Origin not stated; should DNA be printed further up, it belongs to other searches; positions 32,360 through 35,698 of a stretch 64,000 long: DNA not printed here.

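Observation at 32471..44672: Perfect 161-bp direct repeat bounds a self-contained 12,041-bp PUL module that could be excised, amplified or was integrated Campbell-style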

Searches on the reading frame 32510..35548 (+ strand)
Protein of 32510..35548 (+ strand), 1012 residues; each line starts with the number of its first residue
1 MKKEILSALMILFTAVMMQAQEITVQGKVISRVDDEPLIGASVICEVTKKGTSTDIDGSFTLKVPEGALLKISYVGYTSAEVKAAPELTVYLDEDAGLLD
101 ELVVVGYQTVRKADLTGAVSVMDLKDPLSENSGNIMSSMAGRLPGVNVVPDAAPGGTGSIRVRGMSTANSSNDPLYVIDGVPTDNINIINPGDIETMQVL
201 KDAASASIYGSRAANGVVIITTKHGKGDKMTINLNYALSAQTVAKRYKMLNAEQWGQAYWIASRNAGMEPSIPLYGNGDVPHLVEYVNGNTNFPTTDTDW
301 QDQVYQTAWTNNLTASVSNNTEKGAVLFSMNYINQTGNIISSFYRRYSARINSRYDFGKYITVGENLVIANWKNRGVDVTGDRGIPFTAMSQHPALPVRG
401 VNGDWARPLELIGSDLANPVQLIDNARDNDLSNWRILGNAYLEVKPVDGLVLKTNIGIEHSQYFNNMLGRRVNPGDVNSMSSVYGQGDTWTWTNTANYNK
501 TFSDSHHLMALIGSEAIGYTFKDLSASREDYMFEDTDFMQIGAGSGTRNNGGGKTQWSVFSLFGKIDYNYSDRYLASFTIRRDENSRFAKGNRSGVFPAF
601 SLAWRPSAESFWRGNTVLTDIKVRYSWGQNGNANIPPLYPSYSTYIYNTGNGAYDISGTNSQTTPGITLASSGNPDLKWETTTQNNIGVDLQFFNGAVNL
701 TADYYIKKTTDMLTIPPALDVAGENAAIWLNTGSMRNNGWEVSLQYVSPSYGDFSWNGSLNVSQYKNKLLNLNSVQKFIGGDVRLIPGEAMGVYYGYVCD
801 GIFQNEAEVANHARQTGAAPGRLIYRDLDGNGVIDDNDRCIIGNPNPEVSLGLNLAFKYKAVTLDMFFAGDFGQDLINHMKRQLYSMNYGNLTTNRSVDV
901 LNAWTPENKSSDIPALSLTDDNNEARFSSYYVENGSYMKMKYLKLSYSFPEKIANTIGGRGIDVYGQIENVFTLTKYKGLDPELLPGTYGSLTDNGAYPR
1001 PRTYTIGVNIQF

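Call 4: search_protein_families(library=pfam, proteins=[window:32510-35548:+])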
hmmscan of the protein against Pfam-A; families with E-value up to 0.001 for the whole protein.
window:32510-35548:+ (1012 aa): 3 families
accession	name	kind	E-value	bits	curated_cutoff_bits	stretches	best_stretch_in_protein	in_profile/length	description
PF00593.30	TonB_dep_Rec_b-barrel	-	1.2e-19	71.9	27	1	428-766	55-346/436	TonB dependent receptor-like, beta-barrel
PF07715.20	Plug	-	1.2e-17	64.8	23.9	1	112-217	2-107/107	TonB-dependent Receptor Plug Domain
PF13715.12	CarbopepD_reg_2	-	1.4e-15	57.5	32.2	1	25-104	1-88/88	CarboxypepD_reg-like domain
